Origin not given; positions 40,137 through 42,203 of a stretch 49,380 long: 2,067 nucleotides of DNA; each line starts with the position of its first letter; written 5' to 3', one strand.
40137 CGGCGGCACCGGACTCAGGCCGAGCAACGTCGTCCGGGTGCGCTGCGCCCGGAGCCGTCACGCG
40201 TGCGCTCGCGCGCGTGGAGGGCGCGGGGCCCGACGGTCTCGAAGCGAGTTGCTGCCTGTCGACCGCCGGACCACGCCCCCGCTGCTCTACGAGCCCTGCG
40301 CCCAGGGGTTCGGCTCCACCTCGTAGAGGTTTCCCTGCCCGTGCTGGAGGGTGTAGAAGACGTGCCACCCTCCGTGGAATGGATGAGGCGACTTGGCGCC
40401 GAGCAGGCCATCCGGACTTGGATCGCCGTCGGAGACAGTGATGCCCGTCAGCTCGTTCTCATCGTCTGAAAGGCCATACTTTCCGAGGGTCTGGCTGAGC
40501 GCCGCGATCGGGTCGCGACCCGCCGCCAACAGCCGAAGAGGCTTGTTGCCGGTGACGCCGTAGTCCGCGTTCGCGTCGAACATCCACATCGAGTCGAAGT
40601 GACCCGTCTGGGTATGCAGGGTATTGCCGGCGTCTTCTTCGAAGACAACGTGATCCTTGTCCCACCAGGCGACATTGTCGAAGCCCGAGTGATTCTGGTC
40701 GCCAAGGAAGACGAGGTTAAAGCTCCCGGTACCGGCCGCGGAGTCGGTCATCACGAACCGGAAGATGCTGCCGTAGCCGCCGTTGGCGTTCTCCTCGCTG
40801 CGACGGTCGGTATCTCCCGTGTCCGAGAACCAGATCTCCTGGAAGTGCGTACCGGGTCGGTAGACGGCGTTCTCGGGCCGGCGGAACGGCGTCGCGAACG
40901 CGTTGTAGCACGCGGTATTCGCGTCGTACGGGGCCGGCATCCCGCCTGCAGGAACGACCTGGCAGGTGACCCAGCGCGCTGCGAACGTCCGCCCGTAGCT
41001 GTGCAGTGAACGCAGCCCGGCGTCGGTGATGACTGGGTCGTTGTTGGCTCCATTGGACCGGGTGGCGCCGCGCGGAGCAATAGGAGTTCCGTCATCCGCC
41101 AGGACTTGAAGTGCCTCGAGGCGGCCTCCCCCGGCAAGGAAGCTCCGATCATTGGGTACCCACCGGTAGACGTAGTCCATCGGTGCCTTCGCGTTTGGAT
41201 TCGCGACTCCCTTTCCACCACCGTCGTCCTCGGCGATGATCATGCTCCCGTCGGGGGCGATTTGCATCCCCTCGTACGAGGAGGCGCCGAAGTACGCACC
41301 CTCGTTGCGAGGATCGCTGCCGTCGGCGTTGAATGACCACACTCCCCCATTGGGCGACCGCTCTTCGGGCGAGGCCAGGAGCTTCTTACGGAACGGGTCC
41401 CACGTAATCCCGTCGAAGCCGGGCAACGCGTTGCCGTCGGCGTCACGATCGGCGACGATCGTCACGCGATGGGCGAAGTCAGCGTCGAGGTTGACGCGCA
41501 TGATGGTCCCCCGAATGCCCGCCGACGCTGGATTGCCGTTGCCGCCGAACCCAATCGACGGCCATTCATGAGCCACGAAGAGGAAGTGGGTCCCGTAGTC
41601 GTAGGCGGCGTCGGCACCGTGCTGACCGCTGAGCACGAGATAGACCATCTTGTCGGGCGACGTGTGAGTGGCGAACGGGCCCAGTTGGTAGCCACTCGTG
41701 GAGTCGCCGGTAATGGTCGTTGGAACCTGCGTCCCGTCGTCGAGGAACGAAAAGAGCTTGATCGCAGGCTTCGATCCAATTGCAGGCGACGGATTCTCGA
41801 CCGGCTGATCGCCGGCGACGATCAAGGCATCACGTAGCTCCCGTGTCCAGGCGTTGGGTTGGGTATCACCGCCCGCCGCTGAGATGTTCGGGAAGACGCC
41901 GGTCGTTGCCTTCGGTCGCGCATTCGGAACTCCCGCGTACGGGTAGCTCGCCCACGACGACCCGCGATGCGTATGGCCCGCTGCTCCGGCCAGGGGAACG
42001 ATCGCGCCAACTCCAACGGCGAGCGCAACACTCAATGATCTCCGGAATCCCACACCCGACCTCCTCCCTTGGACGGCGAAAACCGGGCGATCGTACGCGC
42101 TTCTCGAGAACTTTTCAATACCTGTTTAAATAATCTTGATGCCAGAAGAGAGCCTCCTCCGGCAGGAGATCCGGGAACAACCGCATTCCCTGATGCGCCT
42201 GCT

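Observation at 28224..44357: Candidate undescribed catabolic system: PhoX-like exo-enzyme + importer + LmbE deacetylase + redox/TIM pair + membrane di-iron oxygenase + two PfkB kinases, under a SIS-ROK module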

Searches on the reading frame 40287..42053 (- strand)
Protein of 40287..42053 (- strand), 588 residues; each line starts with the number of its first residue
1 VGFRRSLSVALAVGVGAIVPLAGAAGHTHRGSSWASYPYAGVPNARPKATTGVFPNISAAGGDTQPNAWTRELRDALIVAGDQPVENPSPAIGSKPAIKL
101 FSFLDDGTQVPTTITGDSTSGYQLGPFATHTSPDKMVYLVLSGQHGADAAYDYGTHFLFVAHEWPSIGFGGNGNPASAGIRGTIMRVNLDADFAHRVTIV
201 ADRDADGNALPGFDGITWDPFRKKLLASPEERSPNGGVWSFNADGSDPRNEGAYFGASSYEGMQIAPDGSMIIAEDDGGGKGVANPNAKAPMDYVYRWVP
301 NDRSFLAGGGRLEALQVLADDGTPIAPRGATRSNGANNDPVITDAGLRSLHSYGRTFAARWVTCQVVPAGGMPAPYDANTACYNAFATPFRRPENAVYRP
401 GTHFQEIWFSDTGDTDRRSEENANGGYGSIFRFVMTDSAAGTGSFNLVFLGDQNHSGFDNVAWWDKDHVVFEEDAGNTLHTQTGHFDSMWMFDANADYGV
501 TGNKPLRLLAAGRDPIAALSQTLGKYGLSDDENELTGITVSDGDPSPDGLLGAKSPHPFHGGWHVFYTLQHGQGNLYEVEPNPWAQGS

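Call 4: search_protein_families(library=pfam, proteins=[window:40287-42053:-], max_evalue=0.01)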
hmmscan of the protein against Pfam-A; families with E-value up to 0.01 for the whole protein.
window:40287-42053:- (588 aa): 1 family
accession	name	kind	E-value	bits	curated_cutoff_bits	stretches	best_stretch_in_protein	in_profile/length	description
PF05787.19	PhoX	-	4.4e-06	26.6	24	1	291-454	261-413/515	Alkaline phosphatase PhoX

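Call 6: search_protein_families(library=ncbifam, proteins=[window:40287-42053:-], max_evalue=0.001)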
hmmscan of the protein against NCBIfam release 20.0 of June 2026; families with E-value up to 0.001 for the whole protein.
window:40287-42053:- (588 aa): 0 families

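Call 26: find_homologous_proteins(query=window:40287-42053:-, max_evalue=0.00001)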
Query window:40287-42053:- (588 aa): 52 proteins with E <= 0.00001 among 8000 candidates.
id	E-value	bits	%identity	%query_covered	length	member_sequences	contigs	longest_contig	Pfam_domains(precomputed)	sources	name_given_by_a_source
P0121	0.0e+0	1321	96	100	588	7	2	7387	PF05787.20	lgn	-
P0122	0.0e+0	1232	90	100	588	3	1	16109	PF05787.20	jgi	jgi:Alkaline phosphatase PhoX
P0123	0.0e+0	1057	78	99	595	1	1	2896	PF05787.20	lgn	-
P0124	8.0e-126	439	47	88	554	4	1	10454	PF05787.20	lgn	-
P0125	3.4e-122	427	46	92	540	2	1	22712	-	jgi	jgi:hypothetical protein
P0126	3.3e-120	421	45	90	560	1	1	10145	PF05787.20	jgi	jgi:hypothetical protein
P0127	2.3e-118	415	41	98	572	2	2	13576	PF05787.20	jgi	jgi:hypothetical protein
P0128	2.0e-117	412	42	92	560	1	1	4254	PF05787.20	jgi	-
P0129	1.6e-116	409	43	92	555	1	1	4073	-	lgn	-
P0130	1.1e-115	406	43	95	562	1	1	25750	PF05787.20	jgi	jgi:hypothetical protein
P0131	2.3e-112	395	42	93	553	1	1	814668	PF05787.20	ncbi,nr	ncbi:MAG: phosphatase [Planctomycetes bacterium]|nr:phosphatase [Planctomycetota bacterium]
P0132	5.4e-110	387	42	92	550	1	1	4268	PF05787.20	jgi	jgi:hypothetical protein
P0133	2.8e-109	385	42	92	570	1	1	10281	-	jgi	jgi:hypothetical protein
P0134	3.6e-109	384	47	77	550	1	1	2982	PF05787.20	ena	-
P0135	3.9e-109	384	41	86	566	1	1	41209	PF05787.20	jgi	-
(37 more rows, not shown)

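Call 27: find_encoding_contigs(protein=P0125, flank=10000, max_places=2)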
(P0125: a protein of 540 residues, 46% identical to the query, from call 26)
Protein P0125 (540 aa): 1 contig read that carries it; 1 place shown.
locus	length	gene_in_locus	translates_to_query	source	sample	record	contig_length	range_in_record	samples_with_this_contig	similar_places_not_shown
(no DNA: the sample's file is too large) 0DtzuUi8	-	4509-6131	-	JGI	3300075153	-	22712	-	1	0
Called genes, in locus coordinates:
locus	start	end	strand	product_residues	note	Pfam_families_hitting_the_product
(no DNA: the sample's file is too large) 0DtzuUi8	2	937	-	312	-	?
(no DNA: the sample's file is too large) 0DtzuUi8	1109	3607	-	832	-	PF20254:DMFA2_C, PF01436:NHL (faint), PF24684:Vgb_lyase (faint), PF25021:TEN_NHL (faint)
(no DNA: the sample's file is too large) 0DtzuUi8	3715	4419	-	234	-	PF04191:PEMT (weak)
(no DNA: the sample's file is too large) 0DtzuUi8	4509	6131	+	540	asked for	-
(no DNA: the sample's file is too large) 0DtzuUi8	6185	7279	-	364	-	-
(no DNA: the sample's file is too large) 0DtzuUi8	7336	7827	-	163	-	-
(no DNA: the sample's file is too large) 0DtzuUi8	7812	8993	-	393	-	PF00034:Cytochrom_C (faint), PF13442:Cytochrome_CBB3 (faint)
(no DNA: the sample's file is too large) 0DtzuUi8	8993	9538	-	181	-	-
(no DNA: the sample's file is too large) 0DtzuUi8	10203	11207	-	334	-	PF12625:Arabinose_bd, PF00165:HTH_AraC (faint), PF12833:HTH_18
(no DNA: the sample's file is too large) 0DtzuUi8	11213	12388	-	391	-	PF12740:PETase, PF03403:PAF-AH_p_II (faint)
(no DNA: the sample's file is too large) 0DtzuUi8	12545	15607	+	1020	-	PF00486:Trans_reg_C, PF13191:AAA_16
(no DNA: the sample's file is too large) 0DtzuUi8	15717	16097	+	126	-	-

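Call 28: find_encoding_contigs(protein=P0130, flank=10000, max_places=2)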
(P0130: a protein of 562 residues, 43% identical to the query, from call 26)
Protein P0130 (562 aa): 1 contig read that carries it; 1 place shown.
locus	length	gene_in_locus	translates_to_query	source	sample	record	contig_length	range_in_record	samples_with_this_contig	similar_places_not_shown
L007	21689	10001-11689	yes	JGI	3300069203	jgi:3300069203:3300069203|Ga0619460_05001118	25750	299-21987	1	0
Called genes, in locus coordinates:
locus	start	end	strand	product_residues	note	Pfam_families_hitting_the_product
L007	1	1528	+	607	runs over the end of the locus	PF00932:LTD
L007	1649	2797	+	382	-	PF00149:Metallophos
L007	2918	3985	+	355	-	-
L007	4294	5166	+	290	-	-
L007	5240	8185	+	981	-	PF07676:PD40 (faint), PF10282:Lactonase (faint), PF25174:Beta-prop_THOC3 (faint), PF04185:Phosphoesterase (faint)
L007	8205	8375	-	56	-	-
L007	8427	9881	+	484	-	PF13231:PMT_2 (weak)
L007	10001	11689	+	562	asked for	PF05787:PhoX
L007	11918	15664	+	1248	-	PF00034:Cytochrom_C (faint), PF13442:Cytochrome_CBB3 (faint)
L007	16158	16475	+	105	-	-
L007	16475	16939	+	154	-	PF19991:HMA_2 (weak)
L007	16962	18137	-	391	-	PF00438:S-AdoMet_synt_N, PF02772:S-AdoMet_synt_M, PF02773:S-AdoMet_synt_C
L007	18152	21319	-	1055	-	PF19991:HMA_2 (weak), PF00690:Cation_ATPase_N, PF00122:E1-E2_ATPase, PF00702:Hydrolase, PF13246:Cation_ATPase, PF00689:Cation_ATPase_C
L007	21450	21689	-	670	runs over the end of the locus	PF02254:TrkA_N, PF02080:TrkA_C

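Call 29: find_encoding_contigs(protein=P0131, flank=10000, max_places=2)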
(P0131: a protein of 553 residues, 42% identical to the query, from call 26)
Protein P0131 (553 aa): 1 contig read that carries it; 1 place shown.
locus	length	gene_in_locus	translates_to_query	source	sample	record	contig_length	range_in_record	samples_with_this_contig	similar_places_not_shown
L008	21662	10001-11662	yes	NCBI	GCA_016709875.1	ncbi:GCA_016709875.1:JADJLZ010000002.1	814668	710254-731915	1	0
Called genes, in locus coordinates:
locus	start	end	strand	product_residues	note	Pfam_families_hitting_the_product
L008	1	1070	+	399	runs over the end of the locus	PF09699:Paired_CXXCH_1 (faint), PF14537:Cytochrom_c3_2 (faint), PF22113:Mtrc-MtrF_II-IV_dom (faint), PF14522:Cytochrome_C7 (faint)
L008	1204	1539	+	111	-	PF00355:Rieske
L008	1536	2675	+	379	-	PF00033:Cytochrome_B, PF13631:Cytochrom_B_N_2, PF00032:Cytochrom_B_C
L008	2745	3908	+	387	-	PF13439:Glyco_transf_4, PF13579:Glyco_trans_4_4, PF00534:Glycos_transf_1, PF13692:Glyco_trans_1_4, PF13524:Glyco_trans_1_2 (weak)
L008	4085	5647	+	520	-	PF02310:B12-binding, PF04055:Radical_SAM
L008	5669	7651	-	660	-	PF03629:SASA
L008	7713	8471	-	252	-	-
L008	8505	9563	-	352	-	PF00487:FA_desaturase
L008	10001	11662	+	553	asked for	PF05787:PhoX (weak)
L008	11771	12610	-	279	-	PF12787:EcsC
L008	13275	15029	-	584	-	-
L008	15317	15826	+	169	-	PF07291:MauE (weak), PF07681:DoxX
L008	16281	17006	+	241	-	PF08713:DNA_alkylation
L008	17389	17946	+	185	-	PF19570:DUF6088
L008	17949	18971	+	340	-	PF08843:AbiEii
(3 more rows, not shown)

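Call 41: search_solved_structures(query=A1, max_evalue=1)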
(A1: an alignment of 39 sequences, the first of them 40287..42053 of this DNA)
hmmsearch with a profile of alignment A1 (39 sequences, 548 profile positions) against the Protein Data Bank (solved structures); distinct sequences matched with E-value up to 1: 0.

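Call 53: predict_structure(alignment_id=A1)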
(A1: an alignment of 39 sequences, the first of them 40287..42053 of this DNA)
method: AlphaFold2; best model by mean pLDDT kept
length: 588 residues; sequences in the alignment: 39
mean_pLDDT: 86.5   pTM: 0.88
mean pLDDT of the five models: 86.5, 86.3, 85.4, 85.3, 84.5
residues with pLDDT >= 90: 400; 70-90: 100; 50-70: 36; < 50: 52
segments of 3 or more residues with pLDDT < 50: 1-31, 53-61, 167-177
pLDDT, mean of each block of 10 residues (from residue 1): 38 38 40 82 86 47 80 97 96 91 86 66 72 93 93 97 63 47 95 97 93 93 93 82 95 92 94 92 96 96 96 98 93 93 95 97 97 91 96 93 96 94 96 96 98 92 97 88 90 96 96 83 62 87 96 92 94 92 76
secondary structure, 60 per line:
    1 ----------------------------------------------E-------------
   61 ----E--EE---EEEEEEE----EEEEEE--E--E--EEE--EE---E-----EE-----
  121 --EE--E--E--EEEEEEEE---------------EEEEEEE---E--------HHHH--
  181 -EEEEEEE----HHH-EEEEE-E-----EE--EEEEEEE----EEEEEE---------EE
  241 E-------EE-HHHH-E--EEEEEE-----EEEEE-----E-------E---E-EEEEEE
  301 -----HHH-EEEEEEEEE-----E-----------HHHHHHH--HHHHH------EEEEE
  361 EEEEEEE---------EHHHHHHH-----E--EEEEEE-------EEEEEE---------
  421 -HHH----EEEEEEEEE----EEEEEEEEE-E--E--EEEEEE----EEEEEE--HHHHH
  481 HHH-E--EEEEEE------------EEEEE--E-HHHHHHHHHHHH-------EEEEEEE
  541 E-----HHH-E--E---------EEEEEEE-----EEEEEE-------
elements in order: E73-79 E84-89 E98-100 E133-140 E156-162 H175-178 E182-188 E197-201 E213-219 E224-229 E239-241 H252-255 E260-265 E271-275 E295-300 E310-318 H336-342 H345-349 E356-367 H378-384 E393-398 E406-411 E429-437 E442-450 E458-463 E468-473 H476-483 E488-493 E506-510 H515-526 E534-541 E564-570 E576-581

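Call 55: fold_search(model_id=the predicted structure, library=pdb)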
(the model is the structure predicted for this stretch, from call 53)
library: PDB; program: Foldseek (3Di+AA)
matches with E <= 10: 815; with E <= 0.001: 242
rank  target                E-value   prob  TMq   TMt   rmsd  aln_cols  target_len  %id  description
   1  3zwu_A                3.7e-14  1.00  0.47  0.48   9.3       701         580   13  Pseudomonas fluorescens PhoX in complex with vanadate, a transition state analogue (released 2012-08-08)
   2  4a9v                  3.2e-13  1.00  0.49  0.49   8.8       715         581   12  Pseudomonas fluorescens PhoX (released 2012-12-05)
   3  2dso_A                7.2e-07  1.00  0.34  0.58   7.9       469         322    9  Crystal structure of D138N mutant of Drp35, a 35kDa drug responsive protein from Staphylococcus aureus (released 2006-12-12)
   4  2dg0_F                7.6e-07  1.00  0.34  0.59   7.3       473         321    8  Crystal structure of Drp35, a 35kDa drug responsive protein from Staphylococcus aureus (released 2006-12-12)
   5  2dg0_A                7.6e-07  1.00  0.34  0.58   7.2       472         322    9  Crystal structure of Drp35, a 35kDa drug responsive protein from Staphylococcus aureus (released 2006-12-12)
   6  8jxe_B                8.0e-07  1.00  0.17  0.07  26.6       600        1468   10  rat megalin RAP complex head (released 2024-06-19)
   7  2dg1_B                8.9e-07  1.00  0.35  0.60   7.9       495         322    8  Crystal structure of Drp35, a 35kDa drug responsive protein from Staphylococcus aureus, complexed with Ca2+ (released 2006-12-12)
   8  7big_A                9.9e-07  1.00  0.31  0.58   9.1       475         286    9  Crystal structure of v13WRAP-T, a 7-bladed designer protein (released 2021-09-22)
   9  8ink_W                9.9e-07  1.00  0.28  0.39  17.3       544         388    8  human nuclear pre-60S ribosomal particle - State D (released 2023-08-09)
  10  2dso_C                1.0e-06  1.00  0.35  0.60  12.7       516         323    9  Crystal structure of D138N mutant of Drp35, a 35kDa drug responsive protein from Staphylococcus aureus (released 2006-12-12)
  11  2dg0_B                1.2e-06  1.00  0.34  0.59   6.8       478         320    8  Crystal structure of Drp35, a 35kDa drug responsive protein from Staphylococcus aureus (released 2006-12-12)
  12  2dso_F                1.2e-06  1.00  0.35  0.61  12.8       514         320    8  Crystal structure of D138N mutant of Drp35, a 35kDa drug responsive protein from Staphylococcus aureus (released 2006-12-12)
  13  2dg0_I                1.3e-06  1.00  0.34  0.59   6.8       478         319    8  Crystal structure of Drp35, a 35kDa drug responsive protein from Staphylococcus aureus (released 2006-12-12)
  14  2dso_B                1.4e-06  1.00  0.35  0.60   8.3       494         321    8  Crystal structure of D138N mutant of Drp35, a 35kDa drug responsive protein from Staphylococcus aureus (released 2006-12-12)
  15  2dso_D                1.4e-06  1.00  0.35  0.61  12.7       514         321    9  Crystal structure of D138N mutant of Drp35, a 35kDa drug responsive protein from Staphylococcus aureus (released 2006-12-12)
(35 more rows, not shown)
